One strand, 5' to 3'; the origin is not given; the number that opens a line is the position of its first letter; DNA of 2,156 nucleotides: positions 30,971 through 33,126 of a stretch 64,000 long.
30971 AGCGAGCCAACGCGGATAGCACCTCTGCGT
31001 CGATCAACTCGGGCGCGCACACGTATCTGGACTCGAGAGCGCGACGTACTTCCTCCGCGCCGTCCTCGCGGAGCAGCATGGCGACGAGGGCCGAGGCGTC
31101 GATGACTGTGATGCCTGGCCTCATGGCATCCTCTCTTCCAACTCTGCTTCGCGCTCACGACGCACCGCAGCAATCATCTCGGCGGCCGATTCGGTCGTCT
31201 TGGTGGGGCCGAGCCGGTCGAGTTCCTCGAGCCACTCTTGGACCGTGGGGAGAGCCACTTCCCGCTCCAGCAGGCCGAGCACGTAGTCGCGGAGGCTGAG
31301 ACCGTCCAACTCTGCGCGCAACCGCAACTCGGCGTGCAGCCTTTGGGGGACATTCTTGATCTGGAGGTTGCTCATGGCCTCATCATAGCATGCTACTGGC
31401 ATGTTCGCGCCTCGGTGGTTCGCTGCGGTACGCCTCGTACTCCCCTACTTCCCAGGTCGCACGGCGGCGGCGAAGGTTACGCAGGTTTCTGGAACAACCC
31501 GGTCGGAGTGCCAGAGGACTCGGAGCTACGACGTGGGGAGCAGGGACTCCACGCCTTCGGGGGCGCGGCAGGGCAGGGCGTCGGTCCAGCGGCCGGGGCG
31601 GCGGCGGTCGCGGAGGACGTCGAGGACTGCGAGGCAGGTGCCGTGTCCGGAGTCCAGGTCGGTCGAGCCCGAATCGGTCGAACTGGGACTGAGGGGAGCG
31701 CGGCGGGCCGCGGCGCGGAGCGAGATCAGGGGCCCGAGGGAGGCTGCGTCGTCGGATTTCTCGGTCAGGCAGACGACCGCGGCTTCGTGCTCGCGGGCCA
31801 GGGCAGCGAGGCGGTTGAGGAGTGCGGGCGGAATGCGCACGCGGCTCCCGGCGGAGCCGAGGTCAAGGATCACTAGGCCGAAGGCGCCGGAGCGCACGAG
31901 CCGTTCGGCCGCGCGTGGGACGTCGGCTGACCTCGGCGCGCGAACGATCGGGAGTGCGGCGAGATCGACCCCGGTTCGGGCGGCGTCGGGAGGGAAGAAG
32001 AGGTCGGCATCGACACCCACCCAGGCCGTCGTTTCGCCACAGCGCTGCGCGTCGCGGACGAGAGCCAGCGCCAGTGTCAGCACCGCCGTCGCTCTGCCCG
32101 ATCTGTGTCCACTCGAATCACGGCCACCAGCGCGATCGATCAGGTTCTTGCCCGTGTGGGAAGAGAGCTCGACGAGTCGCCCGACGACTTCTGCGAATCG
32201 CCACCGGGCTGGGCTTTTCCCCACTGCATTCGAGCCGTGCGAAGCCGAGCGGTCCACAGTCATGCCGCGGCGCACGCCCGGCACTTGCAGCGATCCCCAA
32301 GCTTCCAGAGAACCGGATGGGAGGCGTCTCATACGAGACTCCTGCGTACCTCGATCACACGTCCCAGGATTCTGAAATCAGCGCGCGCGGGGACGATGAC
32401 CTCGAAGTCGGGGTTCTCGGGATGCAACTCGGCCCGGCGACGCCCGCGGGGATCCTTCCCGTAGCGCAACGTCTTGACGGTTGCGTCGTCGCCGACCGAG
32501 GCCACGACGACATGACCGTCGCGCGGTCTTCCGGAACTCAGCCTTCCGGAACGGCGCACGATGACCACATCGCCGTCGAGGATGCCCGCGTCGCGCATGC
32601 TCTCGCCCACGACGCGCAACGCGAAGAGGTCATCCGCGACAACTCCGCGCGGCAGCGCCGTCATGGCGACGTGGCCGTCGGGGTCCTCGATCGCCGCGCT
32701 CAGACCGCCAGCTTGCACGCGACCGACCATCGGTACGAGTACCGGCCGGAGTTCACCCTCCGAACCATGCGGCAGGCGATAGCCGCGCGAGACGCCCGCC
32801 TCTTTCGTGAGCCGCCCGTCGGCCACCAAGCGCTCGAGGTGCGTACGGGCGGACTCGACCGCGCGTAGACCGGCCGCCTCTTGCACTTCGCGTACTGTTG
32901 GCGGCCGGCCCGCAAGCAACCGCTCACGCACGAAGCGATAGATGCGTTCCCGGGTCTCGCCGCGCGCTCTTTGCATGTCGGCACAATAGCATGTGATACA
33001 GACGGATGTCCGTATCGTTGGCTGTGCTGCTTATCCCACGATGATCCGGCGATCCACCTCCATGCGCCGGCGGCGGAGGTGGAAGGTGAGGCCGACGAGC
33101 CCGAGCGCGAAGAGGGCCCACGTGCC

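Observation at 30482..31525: FitA/VapC toxin-antitoxin module embedded inside the lexA-imuA-imuB-dnaE2 SOS cassette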

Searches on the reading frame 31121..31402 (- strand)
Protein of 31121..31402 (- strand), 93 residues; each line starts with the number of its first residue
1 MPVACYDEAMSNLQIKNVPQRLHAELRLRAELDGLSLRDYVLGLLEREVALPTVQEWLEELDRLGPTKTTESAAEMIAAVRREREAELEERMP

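Call 3: search_protein_families(library=pfam, proteins=[window:31121-31402:-], max_evalue=0.01)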
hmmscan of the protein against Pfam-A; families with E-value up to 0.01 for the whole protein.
window:31121-31402:- (93 aa): 1 family
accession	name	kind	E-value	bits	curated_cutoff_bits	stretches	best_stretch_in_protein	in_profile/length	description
PF22513.2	FitA-like_RHH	-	5.7e-05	23.4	27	1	12-49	2-39/39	Antitoxin FitA-like, ribbon-helix-helix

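Call 64: search_solved_structures(query=window:31121-31375:-, max_evalue=1)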
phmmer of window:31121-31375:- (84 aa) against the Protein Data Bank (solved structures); distinct sequences matched with E-value up to 1: 1.
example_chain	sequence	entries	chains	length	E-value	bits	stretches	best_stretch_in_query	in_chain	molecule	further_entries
7e4j_A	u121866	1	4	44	0.0069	20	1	4-37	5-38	Antitoxin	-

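Call 69: find_homologous_proteins(query=window:31121-31402:-, max_evalue=0.001)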
Query window:31121-31402:- (93 aa): 5 proteins with E <= 0.001 among 56 candidates.
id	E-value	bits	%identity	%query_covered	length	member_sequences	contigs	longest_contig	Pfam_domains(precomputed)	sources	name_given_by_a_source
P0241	1.4e-50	187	98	100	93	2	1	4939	-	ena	-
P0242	2.7e-44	167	86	100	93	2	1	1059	-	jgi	jgi:plasmid stability protein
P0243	2.3e-38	148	87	90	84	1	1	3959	PF22513.3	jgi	jgi:plasmid stability protein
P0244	2.8e-20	90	58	88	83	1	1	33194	PF22513.3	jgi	jgi:hypothetical protein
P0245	2.7e-11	61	53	80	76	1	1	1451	PF22513.3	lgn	-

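Call 75: predict_structure(alignment_id=A5)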
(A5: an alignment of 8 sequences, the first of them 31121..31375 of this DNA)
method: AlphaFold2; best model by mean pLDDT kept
length: 84 residues; sequences in the alignment: 8
mean_pLDDT: 73.7   pTM: 0.39
mean pLDDT of the five models: 73.7, 73.3, 73.0, 71.2, 70.9
residues with pLDDT >= 90: 11; 70-90: 40; 50-70: 29; < 50: 4
segments of 3 or more residues with pLDDT < 50: 1-4
pLDDT, mean of each block of 10 residues (from residue 1): 55 88 91 82 70 65 68 78 59
secondary structure, 60 per line:
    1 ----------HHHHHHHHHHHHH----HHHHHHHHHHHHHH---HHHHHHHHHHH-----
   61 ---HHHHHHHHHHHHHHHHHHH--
elements in order: H11-23 H28-41 H45-55 H64-82

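Call 85: fold_search(model_id=the predicted structure, library=pdb)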
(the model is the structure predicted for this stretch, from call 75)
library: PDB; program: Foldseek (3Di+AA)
matches with E <= 10: 65; with E <= 0.001: 0
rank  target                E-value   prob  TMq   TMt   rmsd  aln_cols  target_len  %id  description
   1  6ajm_C                9.4e-01  0.44  0.39  0.41  13.5        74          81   14  Crystal structure of apo AtaTR (released 2019-01-02)
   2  2bsq_G                1.2e+00  0.69  0.47  0.58   4.9        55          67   18  FitAB bound to DNA (released 2006-08-24)
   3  2bsq_F                1.2e+00  0.54  0.45  0.58   6.8        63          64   16  FitAB bound to DNA (released 2006-08-24)
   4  2bsq_H                1.4e+00  0.60  0.47  0.61   5.3        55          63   18  FitAB bound to DNA (released 2006-08-24)
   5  2bsq_E                1.5e+00  0.60  0.47  0.57   4.8        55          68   18  FitAB bound to DNA (released 2006-08-24)
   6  8u12_A                2.1e+00  0.72  0.39  0.63   0.9        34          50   20  Crystal Structure of Antitoxin Protein Rv0298 of Type II Toxin-antitoxin Systems from Mycobacterium tuberculosis (released 2023-09-27)
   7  1myl_A                2.1e+00  0.63  0.38  0.68   1.8        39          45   26  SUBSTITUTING HYDROPHOBIC RESIDUES FOR A BURIED SALT BRIDGE ENHANCES PROTEIN STABILITY BUT DOES NOT REDUCE CONFORMATION (released 1995-01-26)
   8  6gts_C                2.1e+00  0.20  0.38  0.39  12.6        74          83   15  Structure of the AtaT-AtaR complex bound DNA (released 2019-03-06)
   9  1baz_B                2.3e+00  0.66  0.40  0.78   1.7        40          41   20  ARC REPRESSOR MUTANT PHE10VAL (released 1998-06-17)
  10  2ba3_MODEL_1_A        2.3e+00  0.41  0.32  0.51   7.6        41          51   22  NMR Structure of NikA N-terminal Fragment (released 2006-10-03)
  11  6sbx_A                2.3e+00  0.33  0.32  0.49   3.8        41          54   24  CdbA Form Two (released 2020-04-22)
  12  5x3t_A                2.3e+00  0.30  0.43  0.51  10.9        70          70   17  VapBC from Mycobacterium tuberculosis (released 2017-06-07)
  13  6sbx_C                2.8e+00  0.28  0.32  0.47   3.9        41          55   24  CdbA Form Two (released 2020-04-22)
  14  1b28_MODEL_1_A        3.2e+00  0.28  0.35  0.53   3.0        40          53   28  ARC REPRESSOR MYL MUTANT FROM SALMONELLA BACTERIOPHAGE P22 (released 1999-11-03)
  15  8ypj_A                3.7e+00  0.41  0.38  0.61   1.9        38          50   26  Cyrstal structure of the MazE-mt10 Antitoxin from Mycobacterium tuberculosis (released 2024-05-15)
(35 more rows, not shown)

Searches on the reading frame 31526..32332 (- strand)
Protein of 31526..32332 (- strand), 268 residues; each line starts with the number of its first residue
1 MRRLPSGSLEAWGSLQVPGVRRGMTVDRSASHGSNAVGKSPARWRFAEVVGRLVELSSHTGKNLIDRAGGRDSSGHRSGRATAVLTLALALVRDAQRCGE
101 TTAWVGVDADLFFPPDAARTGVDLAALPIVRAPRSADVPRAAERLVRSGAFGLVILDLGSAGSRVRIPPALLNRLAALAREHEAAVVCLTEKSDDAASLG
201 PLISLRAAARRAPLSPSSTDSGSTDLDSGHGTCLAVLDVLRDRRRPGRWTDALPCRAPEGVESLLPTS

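Call 3: search_protein_families(library=pfam, proteins=[window:31526-32332:-], max_evalue=0.01)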
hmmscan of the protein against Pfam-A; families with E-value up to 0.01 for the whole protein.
window:31526-32332:- (268 aa): 1 family
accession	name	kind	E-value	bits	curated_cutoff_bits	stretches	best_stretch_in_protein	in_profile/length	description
PF00154.27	RecA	-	0.00051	20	27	1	85-158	66-138/262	recA bacterial DNA recombination protein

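Call 23: find_homologous_proteins(query=window:31526-32332:-)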
Query window:31526-32332:- (268 aa): 370 proteins with E <= 0.001 among 8000 candidates; the best 120 are listed.
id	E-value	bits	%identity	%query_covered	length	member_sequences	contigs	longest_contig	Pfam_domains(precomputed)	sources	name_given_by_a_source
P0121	1.3e-149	515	96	94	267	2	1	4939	PF27531.1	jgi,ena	-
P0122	9.9e-103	361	73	97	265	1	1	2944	PF00154.28,PF27531.1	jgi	-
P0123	2.6e-99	350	71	96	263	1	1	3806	PF27531.1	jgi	-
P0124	1.4e-98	348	72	93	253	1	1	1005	PF27531.1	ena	-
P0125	3.8e-98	346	71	94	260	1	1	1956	PF27531.1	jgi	jgi:recombination protein RecA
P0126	3.7e-97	343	73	94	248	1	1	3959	-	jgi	jgi:recombination protein RecA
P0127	3.4e-76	274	65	84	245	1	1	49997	PF27531.1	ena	-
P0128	2.8e-72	262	61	93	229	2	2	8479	-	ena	-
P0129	5.3e-72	261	56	95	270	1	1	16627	PF27531.1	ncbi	-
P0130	4.1e-71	258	59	99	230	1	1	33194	-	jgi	jgi:recombination protein RecA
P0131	2.5e-53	200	55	82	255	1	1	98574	-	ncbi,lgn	-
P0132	1.6e-37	148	48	83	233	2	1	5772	PF00154.28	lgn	-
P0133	2.9e-37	147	55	63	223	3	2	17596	PF00154.28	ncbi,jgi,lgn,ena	-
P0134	9.2e-37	145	46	85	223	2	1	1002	-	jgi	jgi:recombination protein RecA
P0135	9.4e-37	145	54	60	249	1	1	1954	-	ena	-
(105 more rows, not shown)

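Call 26: find_encoding_contigs(protein=P0129, flank=7000, max_places=2)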
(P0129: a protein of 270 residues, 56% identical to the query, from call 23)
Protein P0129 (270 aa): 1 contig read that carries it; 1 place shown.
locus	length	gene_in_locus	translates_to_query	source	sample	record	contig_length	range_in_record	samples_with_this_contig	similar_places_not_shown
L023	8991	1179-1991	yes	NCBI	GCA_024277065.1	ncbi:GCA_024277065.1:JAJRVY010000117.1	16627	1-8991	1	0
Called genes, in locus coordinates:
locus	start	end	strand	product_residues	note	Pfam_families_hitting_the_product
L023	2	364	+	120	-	?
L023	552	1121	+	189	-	PF00717:Peptidase_S24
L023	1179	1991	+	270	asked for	PF27531:MT3502_N (faint)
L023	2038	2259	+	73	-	PF04014:MazE_antitoxin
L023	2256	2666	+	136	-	PF01850:PIN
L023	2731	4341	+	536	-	PF00817:IMS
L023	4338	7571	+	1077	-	PF02811:PHP, PF07733:DNA_pol3_alpha, PF17657:DNA_pol3_finger, PF14579:HHH_6, PF01336:tRNA_anti-codon (weak)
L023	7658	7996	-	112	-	-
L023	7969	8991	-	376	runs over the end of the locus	-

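Call 27: find_encoding_contigs(protein=P0131, flank=7000, max_places=2)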
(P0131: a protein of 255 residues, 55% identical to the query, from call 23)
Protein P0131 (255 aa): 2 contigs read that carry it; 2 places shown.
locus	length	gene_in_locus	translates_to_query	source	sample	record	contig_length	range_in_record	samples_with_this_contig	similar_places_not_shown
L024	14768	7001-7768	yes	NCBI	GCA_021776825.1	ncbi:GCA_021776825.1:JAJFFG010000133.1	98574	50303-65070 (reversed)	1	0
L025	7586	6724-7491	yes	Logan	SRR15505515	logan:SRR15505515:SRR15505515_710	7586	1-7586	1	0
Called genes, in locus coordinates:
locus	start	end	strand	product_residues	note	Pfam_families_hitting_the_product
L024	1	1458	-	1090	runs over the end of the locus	PF02811:PHP, PF07733:DNA_pol3_alpha, PF17657:DNA_pol3_finger, PF14579:HHH_6, PF01336:tRNA_anti-codon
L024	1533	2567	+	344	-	PF13620:CarboxypepD_reg, PF13715:CarbopepD_reg_2 (faint)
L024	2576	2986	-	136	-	PF01850:PIN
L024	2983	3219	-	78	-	-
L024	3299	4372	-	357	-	-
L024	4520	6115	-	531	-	PF00817:IMS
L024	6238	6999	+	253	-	PF01726:LexA_DNA_bind, PF00717:Peptidase_S24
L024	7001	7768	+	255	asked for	-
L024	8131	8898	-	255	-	-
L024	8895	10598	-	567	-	PF00069:Pkinase, PF07714:PK_Tyr_Ser-Thr, PF03109:ABC1 (weak)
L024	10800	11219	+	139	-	-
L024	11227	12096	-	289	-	PF02985:HEAT (faint), PF13646:HEAT_2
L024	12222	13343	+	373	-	PF13506:Glyco_transf_21, PF00535:Glycos_transf_2, PF10111:Glyco_tranf_2_2 (weak), PF13641:Glyco_tranf_2_3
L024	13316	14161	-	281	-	-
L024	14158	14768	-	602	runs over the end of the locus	PF13431:TPR_17 (faint)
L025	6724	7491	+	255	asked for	-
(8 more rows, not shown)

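Call 28: find_encoding_contigs(protein=P0128, flank=7000, max_places=2)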
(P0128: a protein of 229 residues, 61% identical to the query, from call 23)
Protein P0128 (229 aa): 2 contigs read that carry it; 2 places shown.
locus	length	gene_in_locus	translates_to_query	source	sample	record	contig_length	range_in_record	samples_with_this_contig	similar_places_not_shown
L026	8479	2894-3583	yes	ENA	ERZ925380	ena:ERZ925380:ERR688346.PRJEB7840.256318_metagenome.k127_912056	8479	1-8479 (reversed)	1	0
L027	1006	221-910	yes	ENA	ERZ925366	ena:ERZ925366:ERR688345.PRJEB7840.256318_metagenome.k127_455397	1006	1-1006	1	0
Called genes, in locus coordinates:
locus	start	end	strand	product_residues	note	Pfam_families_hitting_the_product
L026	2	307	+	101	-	?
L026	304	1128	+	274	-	PF07589:PEP_exosort_dom (weak)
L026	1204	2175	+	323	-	PF01544:CorA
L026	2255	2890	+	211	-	PF01726:LexA_DNA_bind, PF00717:Peptidase_S24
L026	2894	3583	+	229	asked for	-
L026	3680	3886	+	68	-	PF04014:MazE_antitoxin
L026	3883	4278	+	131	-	PF01850:PIN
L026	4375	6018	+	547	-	PF00817:IMS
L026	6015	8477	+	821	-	?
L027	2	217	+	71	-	?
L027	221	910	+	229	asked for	-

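Call 33: find_related_loci(query=A1, collection=genome_contigs, flank=7000)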
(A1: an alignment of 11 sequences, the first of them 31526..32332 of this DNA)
Query A1 (268 aa) in genome_contigs; peptide patterns used: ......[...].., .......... (x = any residue, [..] = any of these).
599 stretches matched a pattern (row limit reached: there are more); 9 encode a relative of the query (tblastn E <= 1e-3); 9 distinct loci.
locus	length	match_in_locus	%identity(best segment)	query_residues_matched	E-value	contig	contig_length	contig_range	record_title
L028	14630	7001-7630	46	28-261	4e-47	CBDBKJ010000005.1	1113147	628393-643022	MAG: Vicinamibacterales bacterium isolate 439a5d20-bfdb-4aba-b463-0bc3b0a73bd6 genome assembly, contig: contig_5, whole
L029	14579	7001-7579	46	44-261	3e-47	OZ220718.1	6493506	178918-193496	MAG: Vicinamibacterales bacterium isolate 0ce2d42f-2bf0-44bc-a671-070680eb922c genome assembly, chromosome: 1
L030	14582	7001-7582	47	44-261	1e-46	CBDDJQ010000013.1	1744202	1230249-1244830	MAG: Vicinamibacterales bacterium isolate 129384ec-5128-4c8d-99b8-9bb019431b25 genome assembly, contig: contig_13, whole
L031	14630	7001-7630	44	28-261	1e-45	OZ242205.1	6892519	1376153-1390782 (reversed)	MAG: Vicinamibacterales bacterium isolate eeb0043e-0032-4cf8-a264-719f6bba5173 genome assembly, chromosome: 1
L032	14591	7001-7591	45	38-261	7e-45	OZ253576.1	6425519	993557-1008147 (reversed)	MAG: Vicinamibacterales bacterium isolate 6a0cd737-ee79-44fe-98ec-e457d3034484 genome assembly, chromosome: 1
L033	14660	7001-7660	43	44-261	7e-43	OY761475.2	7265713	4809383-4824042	MAG: Vicinamibacterales bacterium isolate 01def6b1-0c8c-435d-859a-076764f3ef92 genome assembly, chromosome: 1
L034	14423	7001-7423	52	44-207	1e-40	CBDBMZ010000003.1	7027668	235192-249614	MAG: Vicinamibacterales bacterium isolate 5852b306-6763-4b4c-a466-03502f5c62f4 genome assembly, contig: contig_3, whole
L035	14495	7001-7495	37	44-248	2e-29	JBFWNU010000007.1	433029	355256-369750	MAG: Vulcanimicrobiota bacterium isolate CA_2019_TPBF_12 NODE_174_length_433029_cov_35.823507_TPBF, whole genome shotgun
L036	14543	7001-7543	37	42-261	2e-27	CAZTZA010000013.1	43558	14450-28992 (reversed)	MAG TPA_asm: uncultured Spirochaetaceae bacterium isolate SRP092796_co6_744 genome assembly, contig: NODE_460_length_435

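Call 48: search_protein_families(library=pfam, proteins=[L033:7754-8209:+, L033:8187-8750:+, L024:3299-4372:-, L024:2983-3219:-], max_evalue=0.01)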
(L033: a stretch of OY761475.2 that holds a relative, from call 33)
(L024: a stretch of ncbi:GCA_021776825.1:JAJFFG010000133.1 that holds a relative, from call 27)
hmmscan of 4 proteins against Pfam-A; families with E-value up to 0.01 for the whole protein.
L033:7754-8209:+ (151 aa): 0 families

L033:8187-8750:+ (187 aa): 3 families
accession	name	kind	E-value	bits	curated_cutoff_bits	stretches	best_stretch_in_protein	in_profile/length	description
PF19502.5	DUF6036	-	1.8e-07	31.5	23.6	1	11-134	2-116/164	Nucleotidyltransferase of unknown function (DUF6036)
PF08843.17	AbiEii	-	0.00013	22.5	22.5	1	19-73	3-57/238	Nucleotidyl transferase AbiEii toxin, Type IV TA system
PF09970.15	DUF2204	-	0.0063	16.6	20.3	0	28-57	15-44/181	Nucleotidyl transferase of unknown function (DUF2204)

L024:3299-4372:- (357 aa): 1 family
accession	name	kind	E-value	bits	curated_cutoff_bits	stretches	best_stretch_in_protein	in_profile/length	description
PF13472.12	Lipase_GDSL_2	-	5.3e-05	24.2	32.9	1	101-312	2-157/178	GDSL-like Lipase/Acylhydrolase family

L024:2983-3219:- (78 aa): 0 families

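Call 86: find_encoding_contigs(protein=P0123, flank=4000, max_places=2)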
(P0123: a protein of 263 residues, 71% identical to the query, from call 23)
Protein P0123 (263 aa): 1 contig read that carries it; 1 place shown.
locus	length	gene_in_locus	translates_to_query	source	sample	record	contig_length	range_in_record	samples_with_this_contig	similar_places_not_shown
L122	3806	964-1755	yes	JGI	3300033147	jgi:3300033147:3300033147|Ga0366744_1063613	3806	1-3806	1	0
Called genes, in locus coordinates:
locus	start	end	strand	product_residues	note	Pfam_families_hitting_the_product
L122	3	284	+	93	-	?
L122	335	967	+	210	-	PF01726:LexA_DNA_bind (weak), PF00717:Peptidase_S24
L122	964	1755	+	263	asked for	PF27531:MT3502_N (faint)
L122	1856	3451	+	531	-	PF00817:IMS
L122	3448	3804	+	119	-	?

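Call 87: find_encoding_contigs(protein=P0122, flank=4000, max_places=2)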
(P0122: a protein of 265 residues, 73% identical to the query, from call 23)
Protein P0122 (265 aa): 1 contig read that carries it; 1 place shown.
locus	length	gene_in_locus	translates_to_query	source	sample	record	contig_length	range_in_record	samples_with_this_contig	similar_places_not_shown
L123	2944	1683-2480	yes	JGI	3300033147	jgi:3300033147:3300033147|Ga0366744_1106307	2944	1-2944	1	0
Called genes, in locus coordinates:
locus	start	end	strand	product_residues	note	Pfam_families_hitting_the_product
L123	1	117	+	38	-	?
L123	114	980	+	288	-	PF07589:PEP_exosort_dom (weak)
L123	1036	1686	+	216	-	PF01726:LexA_DNA_bind (weak), PF00717:Peptidase_S24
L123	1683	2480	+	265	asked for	PF27531:MT3502_N (weak), PF00154:RecA_N (weak)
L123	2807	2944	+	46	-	?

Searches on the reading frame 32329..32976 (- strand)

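Call 3: search_protein_families(library=pfam, proteins=[window:32329-32976:-], max_evalue=0.01)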
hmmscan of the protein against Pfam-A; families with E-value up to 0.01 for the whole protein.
window:32329-32976:- (215 aa): 4 families
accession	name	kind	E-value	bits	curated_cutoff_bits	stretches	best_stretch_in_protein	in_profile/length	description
PF00717.28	Peptidase_S24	-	9.8e-21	74.1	23.3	1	82-208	1-116/116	Peptidase S24-like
PF01726.22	LexA_DNA_bind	-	3.5e-06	27.2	23.7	1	12-65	11-65/65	LexA DNA binding domain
PF24033.1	DUF7342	-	0.002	18.5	31.6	1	9-60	4-51/150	Family of unknown function (DUF7342)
PF16365.12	EutK_C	-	0.0037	17.7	27.5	1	39-59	27-47/52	Ethanolamine utilization protein EutK C-terminus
